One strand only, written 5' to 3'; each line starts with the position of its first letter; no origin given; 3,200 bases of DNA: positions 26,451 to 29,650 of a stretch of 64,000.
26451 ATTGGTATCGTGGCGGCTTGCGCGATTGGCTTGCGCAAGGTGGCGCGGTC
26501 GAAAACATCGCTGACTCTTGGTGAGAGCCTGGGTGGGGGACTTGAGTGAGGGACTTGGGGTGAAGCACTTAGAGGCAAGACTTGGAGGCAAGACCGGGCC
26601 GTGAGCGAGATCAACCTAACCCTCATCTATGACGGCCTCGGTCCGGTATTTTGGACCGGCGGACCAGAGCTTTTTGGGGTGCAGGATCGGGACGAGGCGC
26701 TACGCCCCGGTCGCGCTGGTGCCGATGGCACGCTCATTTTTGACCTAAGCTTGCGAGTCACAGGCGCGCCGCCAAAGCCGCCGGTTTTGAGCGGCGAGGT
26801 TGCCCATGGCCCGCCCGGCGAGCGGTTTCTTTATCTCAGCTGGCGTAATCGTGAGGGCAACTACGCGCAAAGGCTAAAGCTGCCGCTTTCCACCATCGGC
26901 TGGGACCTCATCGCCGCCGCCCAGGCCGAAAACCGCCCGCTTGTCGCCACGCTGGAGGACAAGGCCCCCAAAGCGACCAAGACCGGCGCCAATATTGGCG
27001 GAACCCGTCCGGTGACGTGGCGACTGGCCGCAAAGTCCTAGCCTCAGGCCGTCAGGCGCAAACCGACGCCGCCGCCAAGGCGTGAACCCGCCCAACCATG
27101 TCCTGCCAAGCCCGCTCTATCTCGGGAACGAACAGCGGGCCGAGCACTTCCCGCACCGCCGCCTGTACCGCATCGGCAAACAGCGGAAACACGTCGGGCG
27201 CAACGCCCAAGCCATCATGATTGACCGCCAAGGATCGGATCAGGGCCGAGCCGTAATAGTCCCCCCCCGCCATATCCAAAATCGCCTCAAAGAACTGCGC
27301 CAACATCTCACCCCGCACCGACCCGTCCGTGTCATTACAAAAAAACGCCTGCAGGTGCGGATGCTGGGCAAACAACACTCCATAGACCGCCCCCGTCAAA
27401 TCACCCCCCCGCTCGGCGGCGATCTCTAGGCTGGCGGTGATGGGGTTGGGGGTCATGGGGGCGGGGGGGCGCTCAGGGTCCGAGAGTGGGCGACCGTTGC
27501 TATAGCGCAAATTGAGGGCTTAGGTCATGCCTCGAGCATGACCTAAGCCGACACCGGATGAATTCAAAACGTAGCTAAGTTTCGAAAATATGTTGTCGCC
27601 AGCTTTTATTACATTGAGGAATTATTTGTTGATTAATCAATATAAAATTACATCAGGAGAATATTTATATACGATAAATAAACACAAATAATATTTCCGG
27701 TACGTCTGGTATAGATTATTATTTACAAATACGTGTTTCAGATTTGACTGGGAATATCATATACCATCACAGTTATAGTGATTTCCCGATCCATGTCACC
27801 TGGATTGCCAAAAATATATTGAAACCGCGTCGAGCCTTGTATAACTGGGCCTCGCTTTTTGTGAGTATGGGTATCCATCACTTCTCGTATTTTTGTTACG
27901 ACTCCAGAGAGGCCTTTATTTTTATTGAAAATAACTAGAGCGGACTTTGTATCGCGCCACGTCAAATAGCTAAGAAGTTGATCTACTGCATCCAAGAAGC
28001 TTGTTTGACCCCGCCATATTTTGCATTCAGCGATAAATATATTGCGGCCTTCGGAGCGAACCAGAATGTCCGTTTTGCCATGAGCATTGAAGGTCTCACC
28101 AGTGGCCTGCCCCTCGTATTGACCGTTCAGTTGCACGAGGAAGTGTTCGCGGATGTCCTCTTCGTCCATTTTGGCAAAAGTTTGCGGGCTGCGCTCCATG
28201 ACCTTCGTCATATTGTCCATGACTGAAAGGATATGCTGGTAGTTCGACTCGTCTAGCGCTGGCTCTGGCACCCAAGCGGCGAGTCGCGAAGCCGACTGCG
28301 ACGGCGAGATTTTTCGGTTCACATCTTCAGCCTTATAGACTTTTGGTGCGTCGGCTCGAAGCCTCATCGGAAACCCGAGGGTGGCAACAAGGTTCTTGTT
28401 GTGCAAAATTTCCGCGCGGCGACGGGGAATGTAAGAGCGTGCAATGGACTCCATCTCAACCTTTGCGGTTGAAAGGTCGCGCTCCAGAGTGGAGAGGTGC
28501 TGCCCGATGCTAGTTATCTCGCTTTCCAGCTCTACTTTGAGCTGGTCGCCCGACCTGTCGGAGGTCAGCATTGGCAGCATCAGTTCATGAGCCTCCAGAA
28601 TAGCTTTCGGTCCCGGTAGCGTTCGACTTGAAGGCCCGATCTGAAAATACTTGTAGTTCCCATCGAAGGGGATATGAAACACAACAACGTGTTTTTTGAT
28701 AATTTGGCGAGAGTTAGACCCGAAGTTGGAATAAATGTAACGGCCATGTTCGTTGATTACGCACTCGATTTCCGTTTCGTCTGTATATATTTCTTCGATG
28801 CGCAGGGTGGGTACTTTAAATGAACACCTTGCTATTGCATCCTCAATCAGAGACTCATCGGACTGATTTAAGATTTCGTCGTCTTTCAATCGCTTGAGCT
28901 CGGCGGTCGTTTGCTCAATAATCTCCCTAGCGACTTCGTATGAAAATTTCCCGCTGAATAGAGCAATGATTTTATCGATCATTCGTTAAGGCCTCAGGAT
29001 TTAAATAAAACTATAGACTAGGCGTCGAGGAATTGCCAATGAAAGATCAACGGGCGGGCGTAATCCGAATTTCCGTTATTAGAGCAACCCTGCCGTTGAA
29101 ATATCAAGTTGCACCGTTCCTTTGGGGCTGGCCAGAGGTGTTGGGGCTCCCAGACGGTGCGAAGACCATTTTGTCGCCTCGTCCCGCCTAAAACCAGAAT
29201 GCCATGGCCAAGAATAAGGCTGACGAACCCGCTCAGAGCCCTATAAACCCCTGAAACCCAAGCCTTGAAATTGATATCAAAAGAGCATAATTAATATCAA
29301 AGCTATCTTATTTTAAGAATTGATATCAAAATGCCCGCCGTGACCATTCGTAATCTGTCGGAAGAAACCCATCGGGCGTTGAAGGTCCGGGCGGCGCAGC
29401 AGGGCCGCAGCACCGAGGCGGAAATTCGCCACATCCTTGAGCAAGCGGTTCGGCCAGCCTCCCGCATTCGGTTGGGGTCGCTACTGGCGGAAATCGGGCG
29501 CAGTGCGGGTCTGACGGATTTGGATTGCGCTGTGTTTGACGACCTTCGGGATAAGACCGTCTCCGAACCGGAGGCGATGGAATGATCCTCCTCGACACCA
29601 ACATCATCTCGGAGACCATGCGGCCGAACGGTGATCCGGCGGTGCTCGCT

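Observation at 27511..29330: AT-rich genomic islet carrying a lone 414-aa PD-(D/E)xK-like protein, a candidate anti-phage defence gene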

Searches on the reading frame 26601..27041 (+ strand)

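Call 3: search_protein_families(library=pfam, proteins=[window:26601-27041:+], max_evalue=1)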
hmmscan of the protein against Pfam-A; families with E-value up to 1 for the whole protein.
window:26601-27041:+ (146 aa): 1 family
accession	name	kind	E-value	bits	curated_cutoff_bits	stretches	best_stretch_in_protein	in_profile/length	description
PF19452.4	DUF5990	-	9.6e-20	71.2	23.2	1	24-142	18-139/140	Family of unknown function (DUF5990)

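Call 77: search_protein_families(library=padloc, proteins=[window:26601-27041:+], max_evalue=0.001)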
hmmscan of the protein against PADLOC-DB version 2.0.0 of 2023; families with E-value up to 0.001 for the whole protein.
window:26601-27041:+ (146 aa): 0 families

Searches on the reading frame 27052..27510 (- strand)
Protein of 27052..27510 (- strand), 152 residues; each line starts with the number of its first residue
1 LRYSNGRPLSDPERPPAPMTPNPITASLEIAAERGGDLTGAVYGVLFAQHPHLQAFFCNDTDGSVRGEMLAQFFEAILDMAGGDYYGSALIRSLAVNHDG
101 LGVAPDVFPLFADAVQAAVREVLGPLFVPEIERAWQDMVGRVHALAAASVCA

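Call 3: search_protein_families(library=pfam, proteins=[window:27052-27510:-], max_evalue=1)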
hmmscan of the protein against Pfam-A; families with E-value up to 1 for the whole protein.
window:27052-27510:- (152 aa): 1 family
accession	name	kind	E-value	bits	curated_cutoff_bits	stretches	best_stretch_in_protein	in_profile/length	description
PF00042.28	Globin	-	2.8e-08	34.7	22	1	42-142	3-113/117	Globin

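Call 36: find_encoding_contigs(protein=window:27052-27456:-, flank=6000, max_places=10)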
Protein window:27052-27456:- (134 aa): 12 contigs read that carry it; 4 places shown.
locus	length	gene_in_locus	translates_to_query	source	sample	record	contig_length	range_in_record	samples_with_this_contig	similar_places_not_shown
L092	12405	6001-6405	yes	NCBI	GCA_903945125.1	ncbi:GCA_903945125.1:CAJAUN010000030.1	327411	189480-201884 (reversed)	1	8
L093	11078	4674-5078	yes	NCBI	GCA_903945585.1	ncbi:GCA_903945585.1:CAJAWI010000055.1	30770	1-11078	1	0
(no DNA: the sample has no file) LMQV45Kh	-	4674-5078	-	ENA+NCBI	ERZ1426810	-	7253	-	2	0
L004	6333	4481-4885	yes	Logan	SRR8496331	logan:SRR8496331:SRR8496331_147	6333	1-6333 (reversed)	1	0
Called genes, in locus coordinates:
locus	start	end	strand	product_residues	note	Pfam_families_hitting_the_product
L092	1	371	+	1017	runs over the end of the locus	PF10101:DUF2339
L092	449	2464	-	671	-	PF01145:Band_7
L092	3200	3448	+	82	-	-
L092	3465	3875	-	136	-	PF01850:PIN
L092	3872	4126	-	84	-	PF22513:FitA-like_RHH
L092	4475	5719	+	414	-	-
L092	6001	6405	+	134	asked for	PF00042:Globin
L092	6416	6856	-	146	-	PF19452:DUF5990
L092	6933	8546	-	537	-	PF03575:Peptidase_S51, PF00581:Rhodanese (weak)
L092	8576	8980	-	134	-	PF12680:SnoaL_2 (weak)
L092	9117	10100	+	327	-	PF03576:Peptidase_S58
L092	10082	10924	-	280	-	PF02569:Pantoate_ligase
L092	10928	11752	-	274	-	PF02548:Pantoate_transf, PF13714:PEP_mutase (weak)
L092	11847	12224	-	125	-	PF00830:Ribosomal_L28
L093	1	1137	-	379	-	?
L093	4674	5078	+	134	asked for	PF00042:Globin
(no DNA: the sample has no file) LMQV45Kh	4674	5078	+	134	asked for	PF00042:Globin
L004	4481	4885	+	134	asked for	PF00042:Globin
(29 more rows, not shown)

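Call 64: find_homologous_proteins(query=window:27052-27456:-, max_evalue=1e-20)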
Query window:27052-27456:- (134 aa): 81 proteins with E <= 1e-20 among 327 candidates.
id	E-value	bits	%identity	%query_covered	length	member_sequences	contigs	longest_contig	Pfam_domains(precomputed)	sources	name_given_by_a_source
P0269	6.7e-83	293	100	100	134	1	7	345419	PF00042.29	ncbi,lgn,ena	-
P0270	1.3e-72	260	90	100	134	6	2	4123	PF00042.29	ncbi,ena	-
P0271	2.3e-72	259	90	100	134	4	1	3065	PF00042.29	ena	-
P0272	8.0e-28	115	50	93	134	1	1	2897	PF00042.29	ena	-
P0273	7.0e-27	112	49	90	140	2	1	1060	PF00042.29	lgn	-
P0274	1.3e-26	111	51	87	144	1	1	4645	PF00042.29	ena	-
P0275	1.8e-26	111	51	86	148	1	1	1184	PF00042.29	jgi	-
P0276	2.2e-26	110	47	94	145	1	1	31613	PF00042.29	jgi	jgi:hemoglobin-like flavoprotein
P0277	4.7e-26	109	48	93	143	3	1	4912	PF00042.29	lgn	-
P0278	1.9e-25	107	50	87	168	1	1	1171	PF00042.29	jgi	jgi:hemoglobin-like flavoprotein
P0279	2.8e-25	107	45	96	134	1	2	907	PF00042.29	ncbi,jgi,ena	jgi:hemoglobin-like flavoprotein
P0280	5.9e-25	106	48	89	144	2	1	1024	PF00042.29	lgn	-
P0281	6.1e-25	106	50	87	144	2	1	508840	PF00042.29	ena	-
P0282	1.3e-24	105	49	87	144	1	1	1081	PF00042.29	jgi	-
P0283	1.8e-24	104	46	90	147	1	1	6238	PF00042.29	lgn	-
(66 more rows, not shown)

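Call 65: find_encoding_contigs(protein=P0270, flank=5000, max_places=4)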
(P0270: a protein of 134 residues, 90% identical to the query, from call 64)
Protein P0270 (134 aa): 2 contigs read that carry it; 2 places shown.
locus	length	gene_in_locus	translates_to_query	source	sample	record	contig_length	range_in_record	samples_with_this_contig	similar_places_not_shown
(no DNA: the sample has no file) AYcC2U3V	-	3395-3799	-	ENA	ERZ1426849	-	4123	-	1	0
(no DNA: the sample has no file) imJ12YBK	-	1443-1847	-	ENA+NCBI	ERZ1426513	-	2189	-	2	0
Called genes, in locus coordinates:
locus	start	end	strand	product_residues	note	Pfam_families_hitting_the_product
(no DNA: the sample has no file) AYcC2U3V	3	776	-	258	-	?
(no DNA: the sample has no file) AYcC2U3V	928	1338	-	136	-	PF01850:PIN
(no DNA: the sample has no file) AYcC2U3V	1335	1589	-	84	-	PF22513:FitA-like_RHH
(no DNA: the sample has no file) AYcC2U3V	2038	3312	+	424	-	-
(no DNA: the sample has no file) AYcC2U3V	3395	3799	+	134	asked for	PF00042:Globin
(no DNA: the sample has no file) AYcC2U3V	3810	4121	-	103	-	?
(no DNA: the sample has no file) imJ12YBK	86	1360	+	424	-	-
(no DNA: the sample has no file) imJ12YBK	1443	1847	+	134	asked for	PF00042:Globin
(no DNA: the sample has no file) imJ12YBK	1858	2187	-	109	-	?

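Call 66: find_encoding_contigs(protein=P0271, flank=5000, max_places=4)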
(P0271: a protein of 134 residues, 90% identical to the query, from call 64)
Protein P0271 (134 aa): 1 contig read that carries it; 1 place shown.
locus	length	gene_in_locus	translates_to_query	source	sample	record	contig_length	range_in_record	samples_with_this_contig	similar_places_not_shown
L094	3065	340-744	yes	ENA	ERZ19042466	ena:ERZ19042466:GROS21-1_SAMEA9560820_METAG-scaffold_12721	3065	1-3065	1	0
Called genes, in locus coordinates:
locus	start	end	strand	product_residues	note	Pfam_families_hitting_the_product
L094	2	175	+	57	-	?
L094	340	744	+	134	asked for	PF00042:Globin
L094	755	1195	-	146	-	PF19452:DUF5990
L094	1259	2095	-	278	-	PF00581:Rhodanese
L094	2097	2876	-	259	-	-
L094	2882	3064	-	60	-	?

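Call 77: search_protein_families(library=padloc, proteins=[window:27052-27456:-], max_evalue=0.001)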
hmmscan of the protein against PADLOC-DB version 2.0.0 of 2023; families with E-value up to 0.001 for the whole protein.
window:27052-27456:- (134 aa): 0 families

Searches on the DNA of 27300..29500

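Call 91: search_rna_families(source=window, start=27300, end=29500, threshold=evalue, max_evalue=1)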
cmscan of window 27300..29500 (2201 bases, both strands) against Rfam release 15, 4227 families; matches with E-value up to 1: 0.
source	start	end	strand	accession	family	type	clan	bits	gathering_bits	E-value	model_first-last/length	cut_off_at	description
